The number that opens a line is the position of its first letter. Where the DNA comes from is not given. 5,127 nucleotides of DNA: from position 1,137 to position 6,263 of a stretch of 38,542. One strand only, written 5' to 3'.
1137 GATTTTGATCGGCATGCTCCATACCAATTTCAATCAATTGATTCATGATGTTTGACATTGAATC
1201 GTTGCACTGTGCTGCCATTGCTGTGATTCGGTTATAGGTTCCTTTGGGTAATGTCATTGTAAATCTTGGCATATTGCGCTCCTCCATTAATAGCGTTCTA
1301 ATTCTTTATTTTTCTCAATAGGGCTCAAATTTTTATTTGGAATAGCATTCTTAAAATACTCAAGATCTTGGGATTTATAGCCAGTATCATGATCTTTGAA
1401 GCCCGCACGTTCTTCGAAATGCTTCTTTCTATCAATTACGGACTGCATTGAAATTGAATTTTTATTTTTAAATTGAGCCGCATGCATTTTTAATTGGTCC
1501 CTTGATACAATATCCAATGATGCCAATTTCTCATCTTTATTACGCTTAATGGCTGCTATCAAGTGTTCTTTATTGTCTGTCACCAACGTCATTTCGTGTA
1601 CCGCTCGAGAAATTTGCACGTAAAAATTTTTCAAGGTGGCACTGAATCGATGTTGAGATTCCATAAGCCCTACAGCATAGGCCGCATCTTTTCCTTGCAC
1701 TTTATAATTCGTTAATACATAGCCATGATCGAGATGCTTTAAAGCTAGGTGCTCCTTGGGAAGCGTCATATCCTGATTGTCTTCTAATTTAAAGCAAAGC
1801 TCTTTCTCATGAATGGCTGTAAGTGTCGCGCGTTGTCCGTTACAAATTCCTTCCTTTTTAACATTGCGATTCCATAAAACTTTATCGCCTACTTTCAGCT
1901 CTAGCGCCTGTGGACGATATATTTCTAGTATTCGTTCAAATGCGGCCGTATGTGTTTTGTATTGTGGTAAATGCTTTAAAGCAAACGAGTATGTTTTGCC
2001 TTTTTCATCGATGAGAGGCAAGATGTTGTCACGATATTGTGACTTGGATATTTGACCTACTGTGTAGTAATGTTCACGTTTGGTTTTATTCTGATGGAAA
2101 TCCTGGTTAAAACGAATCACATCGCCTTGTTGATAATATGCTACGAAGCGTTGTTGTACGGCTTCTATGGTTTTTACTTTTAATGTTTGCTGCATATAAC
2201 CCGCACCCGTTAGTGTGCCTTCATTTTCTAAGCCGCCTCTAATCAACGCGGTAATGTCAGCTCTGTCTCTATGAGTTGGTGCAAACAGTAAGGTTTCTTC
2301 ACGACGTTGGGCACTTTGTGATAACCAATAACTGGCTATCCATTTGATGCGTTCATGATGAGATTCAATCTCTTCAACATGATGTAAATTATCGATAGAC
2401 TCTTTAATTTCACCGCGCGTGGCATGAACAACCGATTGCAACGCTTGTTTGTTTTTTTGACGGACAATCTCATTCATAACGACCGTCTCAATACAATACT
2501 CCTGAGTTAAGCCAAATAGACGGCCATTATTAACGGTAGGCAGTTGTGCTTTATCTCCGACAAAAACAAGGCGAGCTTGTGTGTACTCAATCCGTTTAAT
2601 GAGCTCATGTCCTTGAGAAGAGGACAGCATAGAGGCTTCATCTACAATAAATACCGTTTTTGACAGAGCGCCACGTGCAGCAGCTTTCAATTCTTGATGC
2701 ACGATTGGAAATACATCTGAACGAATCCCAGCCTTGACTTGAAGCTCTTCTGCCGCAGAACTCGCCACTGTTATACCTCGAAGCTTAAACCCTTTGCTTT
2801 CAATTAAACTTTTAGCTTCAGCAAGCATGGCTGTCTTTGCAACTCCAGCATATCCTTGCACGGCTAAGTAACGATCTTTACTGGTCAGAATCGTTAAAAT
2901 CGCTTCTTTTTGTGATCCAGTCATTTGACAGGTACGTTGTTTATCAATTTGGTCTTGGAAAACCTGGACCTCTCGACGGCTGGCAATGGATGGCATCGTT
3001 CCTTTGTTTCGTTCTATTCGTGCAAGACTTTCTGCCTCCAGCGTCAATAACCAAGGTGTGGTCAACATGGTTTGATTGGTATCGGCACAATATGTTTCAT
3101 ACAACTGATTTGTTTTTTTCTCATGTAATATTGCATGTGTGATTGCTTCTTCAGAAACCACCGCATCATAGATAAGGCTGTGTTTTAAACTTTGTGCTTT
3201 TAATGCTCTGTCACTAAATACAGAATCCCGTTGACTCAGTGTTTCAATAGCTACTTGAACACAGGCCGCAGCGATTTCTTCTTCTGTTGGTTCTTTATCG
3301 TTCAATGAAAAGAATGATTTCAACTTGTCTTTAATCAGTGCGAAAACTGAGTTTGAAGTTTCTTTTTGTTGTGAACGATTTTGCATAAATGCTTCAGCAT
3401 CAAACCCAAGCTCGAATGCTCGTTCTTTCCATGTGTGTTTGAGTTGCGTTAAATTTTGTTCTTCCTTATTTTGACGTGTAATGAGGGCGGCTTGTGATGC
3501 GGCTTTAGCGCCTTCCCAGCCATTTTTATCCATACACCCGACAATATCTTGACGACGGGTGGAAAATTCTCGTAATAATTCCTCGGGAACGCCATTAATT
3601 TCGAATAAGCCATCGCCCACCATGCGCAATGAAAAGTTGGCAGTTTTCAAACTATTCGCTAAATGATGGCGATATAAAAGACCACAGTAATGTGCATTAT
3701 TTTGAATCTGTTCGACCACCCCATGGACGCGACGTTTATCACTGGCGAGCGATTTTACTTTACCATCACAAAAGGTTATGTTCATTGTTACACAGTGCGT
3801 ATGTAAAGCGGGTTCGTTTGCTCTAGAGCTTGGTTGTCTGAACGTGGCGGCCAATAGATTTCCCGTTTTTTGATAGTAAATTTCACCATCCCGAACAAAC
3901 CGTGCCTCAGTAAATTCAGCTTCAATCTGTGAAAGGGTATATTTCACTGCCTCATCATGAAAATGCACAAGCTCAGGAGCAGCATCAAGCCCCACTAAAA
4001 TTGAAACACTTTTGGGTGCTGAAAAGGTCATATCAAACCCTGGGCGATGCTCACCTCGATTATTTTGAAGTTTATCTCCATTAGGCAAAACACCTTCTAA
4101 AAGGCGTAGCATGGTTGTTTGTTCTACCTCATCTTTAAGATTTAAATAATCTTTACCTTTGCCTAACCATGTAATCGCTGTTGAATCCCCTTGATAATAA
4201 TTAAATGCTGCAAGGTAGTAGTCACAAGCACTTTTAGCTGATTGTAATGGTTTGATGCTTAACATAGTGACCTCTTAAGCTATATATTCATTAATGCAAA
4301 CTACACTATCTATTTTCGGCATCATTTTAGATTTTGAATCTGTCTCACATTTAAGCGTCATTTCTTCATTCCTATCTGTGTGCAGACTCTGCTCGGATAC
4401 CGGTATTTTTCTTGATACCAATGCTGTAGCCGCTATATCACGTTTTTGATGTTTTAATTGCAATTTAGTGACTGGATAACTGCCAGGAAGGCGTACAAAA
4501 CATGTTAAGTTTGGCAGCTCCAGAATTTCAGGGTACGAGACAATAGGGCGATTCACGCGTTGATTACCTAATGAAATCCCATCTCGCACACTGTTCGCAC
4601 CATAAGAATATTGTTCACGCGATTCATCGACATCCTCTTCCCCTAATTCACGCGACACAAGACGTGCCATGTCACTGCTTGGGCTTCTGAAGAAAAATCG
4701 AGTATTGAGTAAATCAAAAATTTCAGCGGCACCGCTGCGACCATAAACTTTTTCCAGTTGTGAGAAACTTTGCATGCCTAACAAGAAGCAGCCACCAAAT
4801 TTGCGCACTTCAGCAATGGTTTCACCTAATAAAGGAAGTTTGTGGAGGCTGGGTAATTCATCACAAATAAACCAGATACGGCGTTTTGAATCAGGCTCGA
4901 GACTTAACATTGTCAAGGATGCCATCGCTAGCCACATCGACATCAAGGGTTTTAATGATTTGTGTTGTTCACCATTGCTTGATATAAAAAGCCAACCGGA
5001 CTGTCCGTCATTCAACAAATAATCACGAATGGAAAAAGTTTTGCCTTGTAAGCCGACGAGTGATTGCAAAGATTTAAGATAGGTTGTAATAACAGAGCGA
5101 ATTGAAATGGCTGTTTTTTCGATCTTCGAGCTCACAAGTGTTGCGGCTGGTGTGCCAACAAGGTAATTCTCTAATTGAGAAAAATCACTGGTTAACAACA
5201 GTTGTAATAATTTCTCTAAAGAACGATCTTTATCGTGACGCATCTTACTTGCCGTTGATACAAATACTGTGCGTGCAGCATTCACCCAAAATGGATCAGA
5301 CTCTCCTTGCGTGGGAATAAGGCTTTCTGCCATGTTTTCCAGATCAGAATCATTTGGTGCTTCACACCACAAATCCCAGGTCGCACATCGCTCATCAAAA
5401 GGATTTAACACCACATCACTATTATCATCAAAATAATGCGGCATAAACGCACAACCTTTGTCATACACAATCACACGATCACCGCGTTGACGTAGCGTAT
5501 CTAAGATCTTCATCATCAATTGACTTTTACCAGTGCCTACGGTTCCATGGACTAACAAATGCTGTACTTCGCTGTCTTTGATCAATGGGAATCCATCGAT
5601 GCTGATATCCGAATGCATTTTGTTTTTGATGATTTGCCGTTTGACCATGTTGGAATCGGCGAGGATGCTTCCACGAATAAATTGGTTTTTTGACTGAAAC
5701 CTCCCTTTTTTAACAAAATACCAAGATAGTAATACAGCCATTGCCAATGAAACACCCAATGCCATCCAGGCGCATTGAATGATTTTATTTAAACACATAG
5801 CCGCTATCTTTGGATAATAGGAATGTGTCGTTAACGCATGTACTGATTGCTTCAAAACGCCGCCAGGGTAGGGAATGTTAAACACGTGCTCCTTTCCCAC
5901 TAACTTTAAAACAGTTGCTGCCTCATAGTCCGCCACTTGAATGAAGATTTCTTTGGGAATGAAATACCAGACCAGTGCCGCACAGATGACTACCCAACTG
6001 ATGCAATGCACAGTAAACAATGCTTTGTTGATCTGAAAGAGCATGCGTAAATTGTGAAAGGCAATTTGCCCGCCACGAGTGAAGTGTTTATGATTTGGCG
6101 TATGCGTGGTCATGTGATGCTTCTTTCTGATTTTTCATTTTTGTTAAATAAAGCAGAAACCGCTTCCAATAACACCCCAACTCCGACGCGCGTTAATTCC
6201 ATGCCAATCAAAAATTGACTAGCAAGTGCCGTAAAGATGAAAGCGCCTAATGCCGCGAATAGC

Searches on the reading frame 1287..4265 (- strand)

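Call 44: search_protein_families(library=pfam, proteins=[window:1287-4265:-], max_evalue=0.001)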
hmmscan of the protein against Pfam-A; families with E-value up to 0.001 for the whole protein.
window:1287-4265:- (992 aa): 4 families
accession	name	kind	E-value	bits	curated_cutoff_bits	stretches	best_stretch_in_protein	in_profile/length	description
PF08751.17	TrwC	-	9.8e-69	232.5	25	1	11-284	2-284/286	TrwC relaxase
PF13604.12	AAA_30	-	6.2e-37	127.6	27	1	448-636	2-189/191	AAA domain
PF13245.12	AAA_19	-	1.3e-12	48.5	25.1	1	452-578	1-132/134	AAA domain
PF21530.3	Pif1_2B_dom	-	0.00056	20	23.9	0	785-816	13-45/47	DNA helicase Pif1, 2B domain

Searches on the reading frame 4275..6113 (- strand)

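Call 44: search_protein_families(library=pfam, proteins=[window:4275-6113:-], max_evalue=0.001)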
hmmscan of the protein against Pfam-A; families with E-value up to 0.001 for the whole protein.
window:4275-6113:- (612 aa): 5 families
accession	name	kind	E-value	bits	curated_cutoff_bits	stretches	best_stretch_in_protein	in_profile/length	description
PF10412.15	TrwB_AAD_bind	-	4.5e-123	411.4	20.5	1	170-554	2-387/387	Type IV secretion-system coupling protein DNA-binding domain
PF12696.13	TraG-D_C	-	1.4e-22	80.3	22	1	413-534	2-125/126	TraM recognition site of TraD and TraG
PF02534.20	T4SS-DNA_transf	-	2.7e-17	63.2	20.1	1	273-551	144-441/468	Type IV secretory system Conjugative DNA transfer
PF13191.12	AAA_16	-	0.0002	22.3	32.6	0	181-231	22-63/167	AAA ATPase domain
PF24883.2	NPHP3_N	-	0.00051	20.7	24.8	0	181-217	20-56/164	Nephrocystin 3, N-terminal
